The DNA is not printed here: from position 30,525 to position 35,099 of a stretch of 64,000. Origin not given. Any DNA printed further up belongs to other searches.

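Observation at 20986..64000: About 43-kb one-strand NRPS supra-operon: 8 carrier domains on 5 proteins, two TE termini, gene order not colinear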

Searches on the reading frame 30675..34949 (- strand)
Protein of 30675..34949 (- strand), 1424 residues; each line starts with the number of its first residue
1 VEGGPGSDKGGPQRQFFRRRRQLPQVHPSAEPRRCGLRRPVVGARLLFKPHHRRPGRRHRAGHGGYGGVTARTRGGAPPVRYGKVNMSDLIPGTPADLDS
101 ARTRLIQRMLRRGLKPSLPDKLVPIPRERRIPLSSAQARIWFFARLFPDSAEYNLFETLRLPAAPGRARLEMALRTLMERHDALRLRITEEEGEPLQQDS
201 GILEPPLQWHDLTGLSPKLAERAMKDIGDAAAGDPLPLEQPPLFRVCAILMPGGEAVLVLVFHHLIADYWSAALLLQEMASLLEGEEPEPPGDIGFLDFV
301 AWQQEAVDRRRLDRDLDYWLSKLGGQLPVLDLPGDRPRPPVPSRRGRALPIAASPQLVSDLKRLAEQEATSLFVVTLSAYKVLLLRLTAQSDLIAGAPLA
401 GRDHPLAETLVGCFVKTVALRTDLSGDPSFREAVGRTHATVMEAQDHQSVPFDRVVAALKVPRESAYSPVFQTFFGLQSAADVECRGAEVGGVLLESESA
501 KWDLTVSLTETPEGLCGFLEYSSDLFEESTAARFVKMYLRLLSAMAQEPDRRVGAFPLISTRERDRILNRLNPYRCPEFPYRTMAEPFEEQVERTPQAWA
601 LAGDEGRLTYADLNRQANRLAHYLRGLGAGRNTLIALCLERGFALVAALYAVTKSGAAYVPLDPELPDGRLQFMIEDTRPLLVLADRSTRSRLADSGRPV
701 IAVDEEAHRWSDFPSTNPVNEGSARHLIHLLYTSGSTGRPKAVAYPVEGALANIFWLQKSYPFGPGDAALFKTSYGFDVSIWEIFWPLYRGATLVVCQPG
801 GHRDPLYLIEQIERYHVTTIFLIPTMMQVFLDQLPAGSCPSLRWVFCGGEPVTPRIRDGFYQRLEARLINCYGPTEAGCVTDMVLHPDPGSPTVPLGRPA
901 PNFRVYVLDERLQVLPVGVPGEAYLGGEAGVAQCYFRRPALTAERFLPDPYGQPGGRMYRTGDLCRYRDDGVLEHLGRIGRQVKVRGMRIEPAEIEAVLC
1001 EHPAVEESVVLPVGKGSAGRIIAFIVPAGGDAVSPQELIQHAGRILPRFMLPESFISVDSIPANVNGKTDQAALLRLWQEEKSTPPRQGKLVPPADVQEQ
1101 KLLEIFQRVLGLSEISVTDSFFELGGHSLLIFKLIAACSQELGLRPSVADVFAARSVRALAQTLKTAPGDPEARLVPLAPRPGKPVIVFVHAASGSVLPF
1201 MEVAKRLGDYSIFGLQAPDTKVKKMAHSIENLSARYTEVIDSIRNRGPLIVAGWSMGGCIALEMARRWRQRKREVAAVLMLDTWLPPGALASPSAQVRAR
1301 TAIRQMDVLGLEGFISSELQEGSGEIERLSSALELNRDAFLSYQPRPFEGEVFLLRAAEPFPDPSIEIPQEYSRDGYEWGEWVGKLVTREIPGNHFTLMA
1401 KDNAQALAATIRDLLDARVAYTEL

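Call 3: search_protein_families(library=pfam, proteins=[window:30675-34949:-], max_evalue=0.00001)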
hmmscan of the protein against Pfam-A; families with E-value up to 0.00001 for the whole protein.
window:30675-34949:- (1424 aa): 5 families
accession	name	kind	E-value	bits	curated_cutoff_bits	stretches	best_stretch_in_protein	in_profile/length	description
PF00668.25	Condensation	-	4e-82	276.8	30.6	1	129-567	3-455/456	Condensation domain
PF00501.34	AMP-binding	-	5.5e-80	269.5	29.9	1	588-936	1-384/384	AMP-binding enzyme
PF00975.26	Thioesterase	-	9.8e-28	98.3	26.4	1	1187-1413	3-224/226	Thioesterase domain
PF00550.31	PP-binding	-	1.1e-14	54.8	20.8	1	1100-1164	1-67/67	Phosphopantetheine attachment site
PF13193.12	AMP-binding_C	-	4.1e-11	44.1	24.5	1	994-1068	1-76/76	AMP-binding enzyme C-terminal domain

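Call 42: find_homologous_proteins(query=window:30675-34691:-, max_evalue=1e-150)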
Query window:30675-34691:- (1338 aa): 738 proteins with E <= 1e-150 among 8000 candidates; the best 120 are listed.
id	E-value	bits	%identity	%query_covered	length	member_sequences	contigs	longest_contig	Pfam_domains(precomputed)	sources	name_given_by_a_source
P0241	0.0e+0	3047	100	100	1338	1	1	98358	PF00668.26,PF00550.32,PF00501.35,PF13193.13,PF00975.27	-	-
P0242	0.0e+0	1894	62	99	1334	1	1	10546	PF00668.26,PF00550.32,PF12697.14,PF00501.35,PF13193.13,PF00975.27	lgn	-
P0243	0.0e+0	1799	61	99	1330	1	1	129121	PF00668.26,PF00550.32,PF00501.35,PF13193.13,PF00975.27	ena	-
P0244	0.0e+0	1744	58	99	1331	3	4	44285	PF00668.26,PF00550.32,PF00501.35,PF13193.13,PF00975.27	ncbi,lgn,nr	ncbi:MAG: amino acid adenylation domain-containing protein [Labilithrix sp.]|nr:amino acid adenylati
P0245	0.0e+0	1740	59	99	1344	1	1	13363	PF00668.26,PF00550.32,PF00501.35,PF13193.13,PF00975.27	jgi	jgi:amino acid adenylation domain-containing protein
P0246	0.0e+0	1716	57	100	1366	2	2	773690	PF00668.26,PF00550.32,PF00501.35,PF13193.13,PF00975.27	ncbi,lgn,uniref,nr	ncbi:non-ribosomal peptide synthetase [Streptomyces daliensis]|uniref:Amino acid adenylation domain-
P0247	0.0e+0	1711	57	100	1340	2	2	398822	PF00668.26,PF00550.32,PF12697.14,PF00501.35,PF13193.13,PF00975.27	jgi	jgi:amino acid adenylation domain-containing protein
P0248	0.0e+0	1710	59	96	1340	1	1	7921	PF00668.26,PF00550.32,PF12697.14,PF00501.35,PF13193.13,PF00561.27,PF00975.27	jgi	-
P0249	0.0e+0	1651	56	100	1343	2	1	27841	PF00668.26,PF00550.32,PF00501.35,PF13193.13,PF00975.27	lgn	-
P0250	0.0e+0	1638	55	99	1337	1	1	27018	PF00668.26,PF00550.32,PF12697.14,PF00501.35,PF13193.13,PF00975.27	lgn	-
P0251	0.0e+0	1630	56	99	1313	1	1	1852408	PF00668.26,PF00550.32,PF12697.14,PF00501.35,PF13193.13,PF00975.27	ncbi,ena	-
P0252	0.0e+0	1621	57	95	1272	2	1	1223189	PF00668.26,PF00550.32,PF12697.14,PF00501.35,PF13193.13,PF00975.27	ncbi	ncbi:non-ribosomal peptide synthetase (plasmid) [Rhizobium leguminosarum]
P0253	0.0e+0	1618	56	99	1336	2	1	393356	PF00668.26,PF00550.32,PF12697.14,PF00501.35,PF13193.13,PF00561.27,PF00975.27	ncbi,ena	-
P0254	0.0e+0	1589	55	99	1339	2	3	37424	PF00668.26,PF00550.32,PF12697.14,PF00501.35,PF13193.13,PF00975.27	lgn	-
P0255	0.0e+0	1580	53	99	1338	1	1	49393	PF00668.26,PF00550.32,PF12697.14,PF00501.35,PF13193.13,PF00975.27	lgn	-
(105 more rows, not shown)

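Call 43: find_encoding_contigs(protein=P0252, flank=10000, max_places=1)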
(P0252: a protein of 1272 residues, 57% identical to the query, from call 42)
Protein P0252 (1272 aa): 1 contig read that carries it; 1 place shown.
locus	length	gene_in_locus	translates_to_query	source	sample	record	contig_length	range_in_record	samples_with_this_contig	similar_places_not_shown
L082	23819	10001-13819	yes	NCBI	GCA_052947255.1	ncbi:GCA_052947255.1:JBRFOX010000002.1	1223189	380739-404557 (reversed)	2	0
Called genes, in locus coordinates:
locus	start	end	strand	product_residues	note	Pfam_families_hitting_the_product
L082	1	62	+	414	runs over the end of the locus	PF00999:Na_H_Exchanger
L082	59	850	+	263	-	PF22624:AASDHPPT_N (weak), PF01648:ACPS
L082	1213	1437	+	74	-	-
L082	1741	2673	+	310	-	-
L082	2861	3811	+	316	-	PF00487:FA_desaturase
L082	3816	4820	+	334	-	PF00487:FA_desaturase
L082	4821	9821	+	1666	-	PF00501:AMP-binding, PF00550:PP-binding, PF00668:Condensation, PF00501:AMP-binding, PF13193:AMP-binding_C, PF00550:PP-binding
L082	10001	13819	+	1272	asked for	PF00668:Condensation, PF00501:AMP-binding, PF13193:AMP-binding_C, PF00550:PP-binding, PF00975:Thioesterase, PF12697:Abhydrolase_6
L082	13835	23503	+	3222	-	PF00668:Condensation, PF00501:AMP-binding, PF13193:AMP-binding_C, PF00550:PP-binding, PF00668:Condensation, PF00501:AMP-binding, PF13193:AMP-binding_C, PF00550:PP-binding, +5 more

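Call 44: find_encoding_contigs(protein=P0246, flank=10000, max_places=1)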
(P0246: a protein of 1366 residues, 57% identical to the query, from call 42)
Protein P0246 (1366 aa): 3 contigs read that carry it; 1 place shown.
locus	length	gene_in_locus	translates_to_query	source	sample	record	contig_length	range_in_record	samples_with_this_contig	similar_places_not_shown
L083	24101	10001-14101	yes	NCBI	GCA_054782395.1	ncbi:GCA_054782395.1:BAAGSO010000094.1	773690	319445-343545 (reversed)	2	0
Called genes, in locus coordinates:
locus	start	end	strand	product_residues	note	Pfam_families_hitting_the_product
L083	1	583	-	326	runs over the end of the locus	PF18563:TubC_N, PF00561:Abhydrolase_1 (faint), PF00975:Thioesterase, PF12697:Abhydrolase_6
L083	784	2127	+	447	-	PF00999:Na_H_Exchanger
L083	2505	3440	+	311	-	PF02195:ParB_N (faint), PF27534:NovG_helical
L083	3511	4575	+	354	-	PF00487:FA_desaturase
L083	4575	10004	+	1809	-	PF00501:AMP-binding, PF13193:AMP-binding_C, PF00550:PP-binding, PF00668:Condensation, PF00501:AMP-binding, PF13193:AMP-binding_C, PF00550:PP-binding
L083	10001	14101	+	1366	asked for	PF00668:Condensation, PF00501:AMP-binding, PF13193:AMP-binding_C, PF00550:PP-binding, PF00975:Thioesterase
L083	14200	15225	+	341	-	PF00487:FA_desaturase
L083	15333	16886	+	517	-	-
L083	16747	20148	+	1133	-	PF00550:PP-binding, PF00668:Condensation, PF00501:AMP-binding, PF13193:AMP-binding_C, PF00550:PP-binding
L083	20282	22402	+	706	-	PF13434:Lys_Orn_oxgnase, PF04299:FMN_bind_2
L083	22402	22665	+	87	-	PF03621:MbtH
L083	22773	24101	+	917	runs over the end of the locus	PF00501:AMP-binding, PF13193:AMP-binding_C, PF00550:PP-binding, PF00975:Thioesterase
